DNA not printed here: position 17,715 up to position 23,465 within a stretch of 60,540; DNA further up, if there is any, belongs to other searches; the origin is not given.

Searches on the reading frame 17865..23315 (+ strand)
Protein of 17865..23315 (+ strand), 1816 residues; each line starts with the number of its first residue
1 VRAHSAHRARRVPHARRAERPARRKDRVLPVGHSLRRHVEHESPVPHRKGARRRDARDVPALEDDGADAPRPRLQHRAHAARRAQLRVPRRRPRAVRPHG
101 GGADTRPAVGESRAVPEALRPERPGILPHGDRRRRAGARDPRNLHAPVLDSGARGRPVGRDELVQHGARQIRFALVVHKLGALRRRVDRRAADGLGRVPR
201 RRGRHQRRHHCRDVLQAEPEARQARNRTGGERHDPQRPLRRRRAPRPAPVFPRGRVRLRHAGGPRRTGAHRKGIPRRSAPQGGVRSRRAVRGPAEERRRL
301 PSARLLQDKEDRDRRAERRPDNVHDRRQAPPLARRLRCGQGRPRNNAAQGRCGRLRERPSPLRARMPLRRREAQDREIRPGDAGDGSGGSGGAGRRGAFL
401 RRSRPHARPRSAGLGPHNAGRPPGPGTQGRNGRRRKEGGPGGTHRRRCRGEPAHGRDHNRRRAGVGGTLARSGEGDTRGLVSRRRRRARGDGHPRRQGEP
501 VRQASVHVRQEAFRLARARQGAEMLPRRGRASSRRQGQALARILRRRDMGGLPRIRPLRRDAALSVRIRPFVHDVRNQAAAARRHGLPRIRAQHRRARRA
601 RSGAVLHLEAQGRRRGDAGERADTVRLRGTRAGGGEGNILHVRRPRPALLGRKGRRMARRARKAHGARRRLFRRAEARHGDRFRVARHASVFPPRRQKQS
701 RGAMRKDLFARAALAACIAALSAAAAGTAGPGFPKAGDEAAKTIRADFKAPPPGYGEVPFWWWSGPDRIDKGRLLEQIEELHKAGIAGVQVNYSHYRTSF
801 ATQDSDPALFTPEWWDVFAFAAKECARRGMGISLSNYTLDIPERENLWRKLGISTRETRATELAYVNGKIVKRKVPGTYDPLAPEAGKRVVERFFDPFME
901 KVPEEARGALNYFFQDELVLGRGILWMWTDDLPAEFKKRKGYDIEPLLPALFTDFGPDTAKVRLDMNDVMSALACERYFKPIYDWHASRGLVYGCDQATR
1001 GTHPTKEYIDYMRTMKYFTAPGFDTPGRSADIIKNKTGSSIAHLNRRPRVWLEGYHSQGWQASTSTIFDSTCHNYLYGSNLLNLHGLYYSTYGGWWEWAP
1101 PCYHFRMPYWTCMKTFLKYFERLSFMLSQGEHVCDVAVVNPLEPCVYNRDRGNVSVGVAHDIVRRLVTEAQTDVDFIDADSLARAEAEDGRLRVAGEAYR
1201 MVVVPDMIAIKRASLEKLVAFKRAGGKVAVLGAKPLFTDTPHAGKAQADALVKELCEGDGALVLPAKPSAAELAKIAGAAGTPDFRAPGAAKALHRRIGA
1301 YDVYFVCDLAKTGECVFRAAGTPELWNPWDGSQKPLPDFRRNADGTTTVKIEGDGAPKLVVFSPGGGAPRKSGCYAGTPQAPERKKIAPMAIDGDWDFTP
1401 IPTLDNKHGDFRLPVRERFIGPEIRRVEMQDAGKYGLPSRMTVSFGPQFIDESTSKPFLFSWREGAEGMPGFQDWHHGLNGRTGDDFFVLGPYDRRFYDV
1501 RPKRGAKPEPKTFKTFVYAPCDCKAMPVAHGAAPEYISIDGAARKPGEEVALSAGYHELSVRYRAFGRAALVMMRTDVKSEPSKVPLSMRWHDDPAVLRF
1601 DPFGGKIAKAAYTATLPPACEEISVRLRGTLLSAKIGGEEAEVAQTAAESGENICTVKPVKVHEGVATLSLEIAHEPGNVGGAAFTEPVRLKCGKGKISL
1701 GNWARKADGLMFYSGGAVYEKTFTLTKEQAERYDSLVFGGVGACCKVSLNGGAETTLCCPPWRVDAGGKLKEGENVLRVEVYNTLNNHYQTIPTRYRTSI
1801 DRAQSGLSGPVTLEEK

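Call 6: search_protein_families(library=pfam, proteins=[window:17865-23315:+], max_evalue=0.01)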
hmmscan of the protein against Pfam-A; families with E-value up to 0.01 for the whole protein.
window:17865-23315:+ (1816 aa): 2 families
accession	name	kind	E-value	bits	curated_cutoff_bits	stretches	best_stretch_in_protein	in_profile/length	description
PF17132.9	Glyco_hydro_106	-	9.8e-32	110.7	29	2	881-1335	270-738/743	alpha-L-rhamnosidase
PF22666.2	Glyco_hydro_2_N2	-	4.1e-05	24.1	27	1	1718-1788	51-124/167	Glycosyl hydrolase 2 galactose-binding domain-like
